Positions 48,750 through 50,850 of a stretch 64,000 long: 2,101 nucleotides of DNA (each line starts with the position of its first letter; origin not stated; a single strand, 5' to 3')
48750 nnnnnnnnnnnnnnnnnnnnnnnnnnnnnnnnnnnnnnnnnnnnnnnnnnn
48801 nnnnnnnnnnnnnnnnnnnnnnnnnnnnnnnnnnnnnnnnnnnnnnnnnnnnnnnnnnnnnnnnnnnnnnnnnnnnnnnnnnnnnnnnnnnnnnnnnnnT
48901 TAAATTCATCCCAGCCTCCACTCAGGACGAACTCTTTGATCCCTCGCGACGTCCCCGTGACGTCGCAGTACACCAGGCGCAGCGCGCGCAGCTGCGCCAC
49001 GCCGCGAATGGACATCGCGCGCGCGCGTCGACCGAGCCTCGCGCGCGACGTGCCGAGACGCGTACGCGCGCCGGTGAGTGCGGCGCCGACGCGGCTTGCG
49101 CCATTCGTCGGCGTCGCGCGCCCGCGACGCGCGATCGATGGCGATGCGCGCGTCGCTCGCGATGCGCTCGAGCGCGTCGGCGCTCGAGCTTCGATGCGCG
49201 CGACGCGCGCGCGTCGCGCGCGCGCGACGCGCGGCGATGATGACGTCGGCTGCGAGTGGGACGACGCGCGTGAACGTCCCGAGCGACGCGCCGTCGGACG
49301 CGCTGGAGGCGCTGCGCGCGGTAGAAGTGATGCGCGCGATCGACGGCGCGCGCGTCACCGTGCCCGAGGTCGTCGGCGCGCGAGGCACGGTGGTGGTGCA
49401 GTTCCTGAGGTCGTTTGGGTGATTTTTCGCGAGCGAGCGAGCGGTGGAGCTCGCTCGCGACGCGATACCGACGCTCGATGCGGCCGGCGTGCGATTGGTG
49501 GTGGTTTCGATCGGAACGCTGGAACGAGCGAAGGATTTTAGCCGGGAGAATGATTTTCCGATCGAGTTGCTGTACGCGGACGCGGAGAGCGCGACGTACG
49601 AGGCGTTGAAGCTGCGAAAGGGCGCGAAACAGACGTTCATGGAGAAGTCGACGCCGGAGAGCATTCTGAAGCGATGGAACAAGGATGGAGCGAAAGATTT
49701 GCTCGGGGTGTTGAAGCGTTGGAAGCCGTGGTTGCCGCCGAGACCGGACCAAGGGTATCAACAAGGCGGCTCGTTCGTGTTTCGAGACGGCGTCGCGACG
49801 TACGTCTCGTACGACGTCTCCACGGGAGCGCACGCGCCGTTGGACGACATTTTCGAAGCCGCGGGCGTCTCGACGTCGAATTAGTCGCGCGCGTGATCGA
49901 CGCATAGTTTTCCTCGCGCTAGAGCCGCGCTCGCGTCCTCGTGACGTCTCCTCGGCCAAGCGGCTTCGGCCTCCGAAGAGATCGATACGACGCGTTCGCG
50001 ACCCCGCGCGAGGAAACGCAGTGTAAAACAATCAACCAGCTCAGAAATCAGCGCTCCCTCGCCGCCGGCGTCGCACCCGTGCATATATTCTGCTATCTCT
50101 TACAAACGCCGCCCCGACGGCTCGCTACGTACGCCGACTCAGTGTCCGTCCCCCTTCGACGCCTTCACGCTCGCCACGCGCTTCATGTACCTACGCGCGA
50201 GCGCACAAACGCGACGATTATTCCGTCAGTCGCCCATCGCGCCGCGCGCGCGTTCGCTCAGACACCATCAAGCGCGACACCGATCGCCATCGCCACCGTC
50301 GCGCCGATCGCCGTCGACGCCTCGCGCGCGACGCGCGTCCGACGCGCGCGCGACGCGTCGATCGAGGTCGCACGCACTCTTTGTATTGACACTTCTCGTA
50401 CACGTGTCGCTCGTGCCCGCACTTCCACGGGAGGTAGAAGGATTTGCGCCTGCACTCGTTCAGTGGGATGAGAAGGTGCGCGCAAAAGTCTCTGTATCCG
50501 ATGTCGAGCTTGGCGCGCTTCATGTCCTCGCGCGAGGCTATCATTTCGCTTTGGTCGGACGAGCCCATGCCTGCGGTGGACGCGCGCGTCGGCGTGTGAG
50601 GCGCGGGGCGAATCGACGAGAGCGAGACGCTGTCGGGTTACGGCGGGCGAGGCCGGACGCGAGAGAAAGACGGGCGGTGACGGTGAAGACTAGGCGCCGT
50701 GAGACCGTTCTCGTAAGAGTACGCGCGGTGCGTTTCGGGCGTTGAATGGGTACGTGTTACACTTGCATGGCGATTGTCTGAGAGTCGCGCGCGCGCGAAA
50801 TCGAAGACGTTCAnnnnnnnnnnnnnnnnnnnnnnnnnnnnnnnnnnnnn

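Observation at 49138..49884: In-frame TGA at the active-site position of a SelU/PRXL2-family gene: candidate selenoprotein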

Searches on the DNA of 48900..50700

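Call 8: search_rna_families(source=window, start=48900, end=50700, threshold=evalue, max_evalue=10, show_alignments=5)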
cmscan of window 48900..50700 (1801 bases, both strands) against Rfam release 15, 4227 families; matches with E-value up to 10: 15.
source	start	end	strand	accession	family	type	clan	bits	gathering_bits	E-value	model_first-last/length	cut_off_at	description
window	49106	49211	-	RF02786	snoTBR2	Gene; snRNA; snoRNA; CD-box;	-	23.8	62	0.11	1-109/109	no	Small nucleolar RNA TBR2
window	49196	49221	+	RF04076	mir-H11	Gene; miRNA;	-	21.2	70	1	1-72/72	no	mir-H11 microRNA precursor family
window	49196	49221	-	RF04076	mir-H11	Gene; miRNA;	-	21.2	70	1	1-72/72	no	mir-H11 microRNA precursor family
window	49189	49237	-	RF03407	MIR531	Gene; miRNA;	-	19.3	70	2.5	1-69/69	no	MIR531 microRNA precursor family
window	49086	49156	+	RF03819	mir-Ro6-3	Gene; miRNA;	-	19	79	8.3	1-72/72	no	mir-Ro6-3 microRNA precursor family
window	50311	50365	-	RF03997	mir-8510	Gene; miRNA;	-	18.7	60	1.3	1-67/67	no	mir-8510 microRNA precursor family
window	49290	49374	+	RF01059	mir-598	Gene; miRNA;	-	17.9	69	2.2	1-80/80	no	mir-598 microRNA precursor family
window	49908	50017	-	RF04104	MIR918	Gene; miRNA;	-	17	268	4.4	1-265/265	no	MIR918 microRNA precursor family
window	50305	50370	+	RF04104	MIR918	Gene; miRNA;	-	16.6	268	5.4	1-265/265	no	MIR918 microRNA precursor family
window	49197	49233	-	RF04104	MIR918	Gene; miRNA;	-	16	268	7.3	1-265/265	no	MIR918 microRNA precursor family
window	50314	50361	-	RF04104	MIR918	Gene; miRNA;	-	15.9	268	7.7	1-265/265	no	MIR918 microRNA precursor family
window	49161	49256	-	RF01757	sbcD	Gene; sRNA;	-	15.2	40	4.6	1-155/155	no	sbcD RNA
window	50418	50489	-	RF02220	ZNRD1-AS1_3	Gene; lncRNA;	-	14.1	60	5.7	1-104/104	no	ZNRD1 antisense RNA 1 conserved region 3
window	49233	49247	+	RF01152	sR1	Gene; snRNA; snoRNA; CD-box;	-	11.9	45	5.2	1-57/57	no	Small nucleolar RNA sR1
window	49766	49835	+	RF01390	isrG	Gene; sRNA;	-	11.1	100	3.5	132-202/279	no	isrG Hfq binding RNA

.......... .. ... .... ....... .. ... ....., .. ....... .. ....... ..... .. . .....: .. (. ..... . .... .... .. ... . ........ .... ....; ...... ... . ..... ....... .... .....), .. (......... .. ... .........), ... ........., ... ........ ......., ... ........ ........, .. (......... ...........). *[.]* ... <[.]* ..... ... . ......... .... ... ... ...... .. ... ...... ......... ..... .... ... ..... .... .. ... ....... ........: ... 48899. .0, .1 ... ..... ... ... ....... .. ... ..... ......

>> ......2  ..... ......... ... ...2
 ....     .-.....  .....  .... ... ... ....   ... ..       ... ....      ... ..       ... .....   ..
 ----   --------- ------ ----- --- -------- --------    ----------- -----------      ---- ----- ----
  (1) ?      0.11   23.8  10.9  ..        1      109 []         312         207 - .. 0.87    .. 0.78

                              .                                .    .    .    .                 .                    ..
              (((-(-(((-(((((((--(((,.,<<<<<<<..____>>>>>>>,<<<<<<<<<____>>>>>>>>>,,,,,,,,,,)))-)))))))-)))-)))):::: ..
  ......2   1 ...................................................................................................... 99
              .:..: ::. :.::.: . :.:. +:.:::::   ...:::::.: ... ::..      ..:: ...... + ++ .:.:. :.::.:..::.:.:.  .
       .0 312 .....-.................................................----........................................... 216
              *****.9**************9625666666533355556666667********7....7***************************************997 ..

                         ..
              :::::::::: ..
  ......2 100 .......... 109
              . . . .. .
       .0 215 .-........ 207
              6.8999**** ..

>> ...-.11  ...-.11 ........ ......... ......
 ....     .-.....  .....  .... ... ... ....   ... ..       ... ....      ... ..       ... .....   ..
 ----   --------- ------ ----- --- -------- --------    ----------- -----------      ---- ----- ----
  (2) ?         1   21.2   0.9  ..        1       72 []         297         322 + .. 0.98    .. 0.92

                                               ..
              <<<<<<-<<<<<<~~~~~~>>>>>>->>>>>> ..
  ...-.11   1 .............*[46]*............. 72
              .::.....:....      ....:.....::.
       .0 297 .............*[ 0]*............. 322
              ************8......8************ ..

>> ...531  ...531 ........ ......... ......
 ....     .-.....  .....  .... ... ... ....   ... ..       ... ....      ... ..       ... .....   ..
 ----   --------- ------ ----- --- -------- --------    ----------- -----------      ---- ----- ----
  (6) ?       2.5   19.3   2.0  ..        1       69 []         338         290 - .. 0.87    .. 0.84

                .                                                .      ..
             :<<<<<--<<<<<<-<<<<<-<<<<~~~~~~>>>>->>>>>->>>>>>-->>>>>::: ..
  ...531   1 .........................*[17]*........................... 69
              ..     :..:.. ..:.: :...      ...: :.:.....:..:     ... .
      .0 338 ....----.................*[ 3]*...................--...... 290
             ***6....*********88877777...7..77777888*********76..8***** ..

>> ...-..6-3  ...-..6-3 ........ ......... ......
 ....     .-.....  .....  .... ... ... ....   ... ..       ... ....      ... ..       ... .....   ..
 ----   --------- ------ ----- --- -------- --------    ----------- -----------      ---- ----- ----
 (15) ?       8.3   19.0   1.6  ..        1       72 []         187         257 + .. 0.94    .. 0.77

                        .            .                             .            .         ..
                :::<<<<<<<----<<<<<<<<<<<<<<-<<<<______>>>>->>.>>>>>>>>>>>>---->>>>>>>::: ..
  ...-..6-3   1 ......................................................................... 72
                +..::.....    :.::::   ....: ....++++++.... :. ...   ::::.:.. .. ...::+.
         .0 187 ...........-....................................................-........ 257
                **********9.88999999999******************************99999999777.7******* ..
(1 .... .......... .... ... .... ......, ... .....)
